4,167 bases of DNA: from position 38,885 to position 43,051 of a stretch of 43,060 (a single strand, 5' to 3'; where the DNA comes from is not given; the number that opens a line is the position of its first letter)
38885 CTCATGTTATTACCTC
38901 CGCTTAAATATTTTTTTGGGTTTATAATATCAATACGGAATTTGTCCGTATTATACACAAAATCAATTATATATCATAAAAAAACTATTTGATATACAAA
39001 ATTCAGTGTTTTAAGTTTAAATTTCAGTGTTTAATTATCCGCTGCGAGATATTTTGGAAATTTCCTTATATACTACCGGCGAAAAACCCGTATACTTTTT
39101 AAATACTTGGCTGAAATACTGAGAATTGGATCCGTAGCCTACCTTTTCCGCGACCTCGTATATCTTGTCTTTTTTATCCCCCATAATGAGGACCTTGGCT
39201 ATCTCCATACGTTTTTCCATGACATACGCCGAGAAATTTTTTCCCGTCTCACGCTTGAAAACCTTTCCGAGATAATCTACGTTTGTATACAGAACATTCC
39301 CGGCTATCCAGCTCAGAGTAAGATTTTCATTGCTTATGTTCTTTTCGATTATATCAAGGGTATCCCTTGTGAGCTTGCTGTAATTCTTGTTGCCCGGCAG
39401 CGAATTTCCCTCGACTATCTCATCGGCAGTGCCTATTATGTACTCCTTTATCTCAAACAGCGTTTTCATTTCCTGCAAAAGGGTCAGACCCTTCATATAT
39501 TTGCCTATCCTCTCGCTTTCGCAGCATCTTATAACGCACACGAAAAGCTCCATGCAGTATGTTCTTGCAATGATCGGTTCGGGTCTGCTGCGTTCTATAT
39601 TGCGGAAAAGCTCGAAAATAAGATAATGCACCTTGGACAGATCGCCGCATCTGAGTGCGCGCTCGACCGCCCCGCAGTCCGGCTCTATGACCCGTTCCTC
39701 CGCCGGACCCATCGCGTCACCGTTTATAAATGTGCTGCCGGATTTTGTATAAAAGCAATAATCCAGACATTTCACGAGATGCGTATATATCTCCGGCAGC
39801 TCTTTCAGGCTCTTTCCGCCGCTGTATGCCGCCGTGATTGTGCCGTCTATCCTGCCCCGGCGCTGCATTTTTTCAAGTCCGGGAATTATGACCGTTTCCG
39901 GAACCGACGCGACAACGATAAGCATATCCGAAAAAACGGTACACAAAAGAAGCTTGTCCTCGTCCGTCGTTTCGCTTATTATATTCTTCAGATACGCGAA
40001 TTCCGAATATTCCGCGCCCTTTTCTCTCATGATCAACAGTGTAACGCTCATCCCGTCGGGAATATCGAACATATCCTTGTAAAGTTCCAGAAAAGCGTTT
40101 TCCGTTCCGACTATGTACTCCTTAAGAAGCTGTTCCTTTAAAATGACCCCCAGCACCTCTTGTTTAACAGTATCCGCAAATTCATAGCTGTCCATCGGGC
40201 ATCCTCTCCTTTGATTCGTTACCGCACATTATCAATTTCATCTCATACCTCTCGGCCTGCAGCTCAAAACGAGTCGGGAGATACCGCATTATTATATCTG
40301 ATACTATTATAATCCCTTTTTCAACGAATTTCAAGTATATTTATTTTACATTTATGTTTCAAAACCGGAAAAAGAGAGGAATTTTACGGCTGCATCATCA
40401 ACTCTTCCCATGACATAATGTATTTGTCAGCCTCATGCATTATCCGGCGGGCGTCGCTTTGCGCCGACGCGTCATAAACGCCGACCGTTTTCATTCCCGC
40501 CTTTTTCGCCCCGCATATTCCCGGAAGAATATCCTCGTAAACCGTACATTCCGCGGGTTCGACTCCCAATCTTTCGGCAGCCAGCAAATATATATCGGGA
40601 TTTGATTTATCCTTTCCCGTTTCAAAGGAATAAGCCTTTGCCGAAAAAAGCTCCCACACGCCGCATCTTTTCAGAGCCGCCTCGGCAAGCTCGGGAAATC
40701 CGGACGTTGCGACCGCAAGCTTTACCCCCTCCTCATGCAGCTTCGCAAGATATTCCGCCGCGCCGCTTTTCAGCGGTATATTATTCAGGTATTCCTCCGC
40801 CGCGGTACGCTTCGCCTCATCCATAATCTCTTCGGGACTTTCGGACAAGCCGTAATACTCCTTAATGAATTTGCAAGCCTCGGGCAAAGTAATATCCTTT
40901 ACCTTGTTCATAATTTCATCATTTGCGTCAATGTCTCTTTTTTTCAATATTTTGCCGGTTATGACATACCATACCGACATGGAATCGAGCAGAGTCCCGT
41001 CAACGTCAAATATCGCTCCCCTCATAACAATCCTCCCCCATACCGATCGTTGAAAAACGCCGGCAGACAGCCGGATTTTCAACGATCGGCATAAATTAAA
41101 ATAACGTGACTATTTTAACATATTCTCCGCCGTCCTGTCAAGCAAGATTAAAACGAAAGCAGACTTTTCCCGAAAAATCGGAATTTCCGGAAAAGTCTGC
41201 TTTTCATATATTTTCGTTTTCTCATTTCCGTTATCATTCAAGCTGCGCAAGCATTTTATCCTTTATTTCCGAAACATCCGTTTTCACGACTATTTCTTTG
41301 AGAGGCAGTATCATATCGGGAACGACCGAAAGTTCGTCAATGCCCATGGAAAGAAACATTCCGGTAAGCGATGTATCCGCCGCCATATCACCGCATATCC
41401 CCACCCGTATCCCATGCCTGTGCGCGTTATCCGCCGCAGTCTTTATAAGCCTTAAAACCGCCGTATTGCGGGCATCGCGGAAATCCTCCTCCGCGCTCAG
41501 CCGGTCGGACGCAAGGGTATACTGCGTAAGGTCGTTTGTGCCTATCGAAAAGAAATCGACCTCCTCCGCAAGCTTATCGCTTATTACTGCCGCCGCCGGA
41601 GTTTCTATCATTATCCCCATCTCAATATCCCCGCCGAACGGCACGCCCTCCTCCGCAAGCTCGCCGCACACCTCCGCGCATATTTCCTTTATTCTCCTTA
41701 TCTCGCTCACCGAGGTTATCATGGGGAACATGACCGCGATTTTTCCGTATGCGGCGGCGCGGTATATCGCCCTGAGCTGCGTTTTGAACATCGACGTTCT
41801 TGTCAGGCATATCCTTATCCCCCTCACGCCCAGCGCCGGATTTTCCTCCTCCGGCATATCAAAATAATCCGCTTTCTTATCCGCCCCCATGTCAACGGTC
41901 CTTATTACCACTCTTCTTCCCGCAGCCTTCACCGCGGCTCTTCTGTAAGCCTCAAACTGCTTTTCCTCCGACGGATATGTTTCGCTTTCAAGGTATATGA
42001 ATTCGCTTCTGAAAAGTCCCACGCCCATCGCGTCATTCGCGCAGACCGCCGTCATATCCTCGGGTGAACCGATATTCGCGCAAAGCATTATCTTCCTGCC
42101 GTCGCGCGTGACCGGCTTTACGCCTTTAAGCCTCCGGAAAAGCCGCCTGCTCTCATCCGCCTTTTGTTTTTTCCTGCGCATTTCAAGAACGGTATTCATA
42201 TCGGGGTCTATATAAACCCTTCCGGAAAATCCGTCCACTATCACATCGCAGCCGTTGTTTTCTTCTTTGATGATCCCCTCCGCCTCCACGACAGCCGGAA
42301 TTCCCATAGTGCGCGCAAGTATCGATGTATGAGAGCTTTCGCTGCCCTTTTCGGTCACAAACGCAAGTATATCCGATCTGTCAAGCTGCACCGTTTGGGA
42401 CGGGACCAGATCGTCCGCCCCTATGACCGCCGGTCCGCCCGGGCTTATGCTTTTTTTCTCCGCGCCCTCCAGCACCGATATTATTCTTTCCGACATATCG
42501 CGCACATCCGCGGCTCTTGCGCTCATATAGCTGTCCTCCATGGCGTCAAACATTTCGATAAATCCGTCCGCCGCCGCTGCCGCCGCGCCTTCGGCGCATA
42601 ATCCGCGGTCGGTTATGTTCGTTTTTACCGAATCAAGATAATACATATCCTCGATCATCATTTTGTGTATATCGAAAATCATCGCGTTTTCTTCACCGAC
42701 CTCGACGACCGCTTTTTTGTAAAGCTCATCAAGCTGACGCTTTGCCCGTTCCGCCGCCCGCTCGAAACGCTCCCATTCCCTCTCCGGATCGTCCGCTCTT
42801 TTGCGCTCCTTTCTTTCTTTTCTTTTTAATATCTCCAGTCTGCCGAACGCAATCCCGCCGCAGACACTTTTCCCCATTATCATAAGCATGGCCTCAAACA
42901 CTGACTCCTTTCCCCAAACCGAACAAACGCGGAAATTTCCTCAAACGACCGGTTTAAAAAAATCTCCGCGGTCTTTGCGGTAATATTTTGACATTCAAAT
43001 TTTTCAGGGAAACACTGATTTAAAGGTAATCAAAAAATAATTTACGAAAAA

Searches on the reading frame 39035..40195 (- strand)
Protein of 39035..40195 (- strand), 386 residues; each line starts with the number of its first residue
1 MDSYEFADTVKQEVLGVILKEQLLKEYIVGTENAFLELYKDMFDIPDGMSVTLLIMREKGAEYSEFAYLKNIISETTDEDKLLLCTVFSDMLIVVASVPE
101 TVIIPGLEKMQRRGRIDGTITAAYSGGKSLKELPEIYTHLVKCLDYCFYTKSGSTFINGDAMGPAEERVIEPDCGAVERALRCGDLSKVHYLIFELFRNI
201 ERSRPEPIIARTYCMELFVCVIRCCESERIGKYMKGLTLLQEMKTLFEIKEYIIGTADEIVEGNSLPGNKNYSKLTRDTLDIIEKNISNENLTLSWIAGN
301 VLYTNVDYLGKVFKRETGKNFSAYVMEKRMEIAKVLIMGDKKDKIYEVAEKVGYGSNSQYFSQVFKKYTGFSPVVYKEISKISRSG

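Call 40: find_encoding_contigs(protein=window:39035-40195:-, flank=10000, max_places=10)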
Protein window:39035-40195:- (386 aa): 2 contigs read that carry it; 2 places shown.
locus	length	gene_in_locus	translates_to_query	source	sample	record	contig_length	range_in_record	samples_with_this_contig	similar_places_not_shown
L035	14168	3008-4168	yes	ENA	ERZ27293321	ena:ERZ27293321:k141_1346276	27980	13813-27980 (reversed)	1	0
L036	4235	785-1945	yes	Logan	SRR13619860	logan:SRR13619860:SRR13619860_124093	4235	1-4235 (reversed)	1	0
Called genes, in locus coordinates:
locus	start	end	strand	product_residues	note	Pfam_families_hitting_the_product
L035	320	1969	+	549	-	PF05524:PEP-utilisers_N, PF00391:PEP-utilizers, PF02896:PEP-utilizers_C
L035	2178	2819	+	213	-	PF00702:Hydrolase, PF12710:HAD, PF13419:HAD_2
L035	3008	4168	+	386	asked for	PF00165:HTH_AraC (faint), PF12833:HTH_18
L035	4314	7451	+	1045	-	PF00395:SLH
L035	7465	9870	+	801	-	PF20578:aBig_2, PF00395:SLH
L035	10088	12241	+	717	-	PF07470:Glyco_hydro_88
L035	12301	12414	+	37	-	-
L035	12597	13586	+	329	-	PF00528:BPD_transp_1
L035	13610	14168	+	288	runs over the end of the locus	PF00528:BPD_transp_1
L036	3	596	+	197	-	?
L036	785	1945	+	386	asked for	PF00165:HTH_AraC (faint), PF12833:HTH_18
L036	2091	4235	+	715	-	?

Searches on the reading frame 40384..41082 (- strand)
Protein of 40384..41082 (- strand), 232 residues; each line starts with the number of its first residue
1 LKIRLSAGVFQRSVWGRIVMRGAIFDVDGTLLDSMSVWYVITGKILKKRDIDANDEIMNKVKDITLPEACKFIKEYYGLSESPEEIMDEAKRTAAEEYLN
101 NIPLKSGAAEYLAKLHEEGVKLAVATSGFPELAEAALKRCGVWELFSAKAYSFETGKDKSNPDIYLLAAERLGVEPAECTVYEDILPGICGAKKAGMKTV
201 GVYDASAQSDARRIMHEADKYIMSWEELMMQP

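Call 48: search_protein_families(library=pfam, proteins=[window:40384-41082:-], max_evalue=0.00001)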
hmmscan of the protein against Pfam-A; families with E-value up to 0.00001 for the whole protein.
window:40384-41082:- (232 aa): 3 families
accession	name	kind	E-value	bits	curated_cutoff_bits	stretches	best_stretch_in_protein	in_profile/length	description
PF13419.12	HAD_2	-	5.5e-27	95.4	23.8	1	24-202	2-178/178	Haloacid dehalogenase-like hydrolase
PF00702.32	Hydrolase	-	7.3e-26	92.2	26.4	1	20-196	1-191/191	haloacid dehalogenase-like hydrolase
PF12710.13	HAD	-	3.8e-11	44.2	27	1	23-148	1-130/189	haloacid dehalogenase-like hydrolase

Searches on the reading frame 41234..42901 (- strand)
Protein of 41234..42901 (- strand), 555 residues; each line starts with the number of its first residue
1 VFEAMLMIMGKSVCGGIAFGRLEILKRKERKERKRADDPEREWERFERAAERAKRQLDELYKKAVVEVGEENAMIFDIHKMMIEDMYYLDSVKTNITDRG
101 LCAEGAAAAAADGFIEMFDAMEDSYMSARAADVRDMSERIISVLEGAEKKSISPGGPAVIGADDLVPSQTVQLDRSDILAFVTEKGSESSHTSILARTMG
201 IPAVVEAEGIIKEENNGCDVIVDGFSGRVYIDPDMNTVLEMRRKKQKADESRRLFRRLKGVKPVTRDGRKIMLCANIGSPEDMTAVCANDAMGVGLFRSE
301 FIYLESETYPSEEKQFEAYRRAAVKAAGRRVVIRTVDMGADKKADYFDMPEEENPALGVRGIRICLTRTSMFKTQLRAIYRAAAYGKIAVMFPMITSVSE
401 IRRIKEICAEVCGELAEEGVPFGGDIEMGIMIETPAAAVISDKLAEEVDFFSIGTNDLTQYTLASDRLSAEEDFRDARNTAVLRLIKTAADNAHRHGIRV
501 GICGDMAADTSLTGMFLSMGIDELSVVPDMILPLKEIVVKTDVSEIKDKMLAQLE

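Call 48: search_protein_families(library=pfam, proteins=[window:41234-42901:-], max_evalue=0.00001)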
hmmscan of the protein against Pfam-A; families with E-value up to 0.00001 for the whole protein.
window:41234-42901:- (555 aa): 3 families
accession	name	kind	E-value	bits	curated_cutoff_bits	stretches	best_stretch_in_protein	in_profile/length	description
PF02896.24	PEP-utilizers_C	-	4e-101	338.5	22.8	1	257-541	6-291/293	PEP-utilising enzyme, PEP-binding domain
PF05524.18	PEP-utilisers_N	-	2.3e-30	105.7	24.4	1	10-129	2-121/121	PEP-utilising enzyme, N-terminal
PF00391.29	PEP-utilizers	-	6.3e-19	67.8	23.1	1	158-227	5-72/72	PEP-utilising enzyme, mobile domain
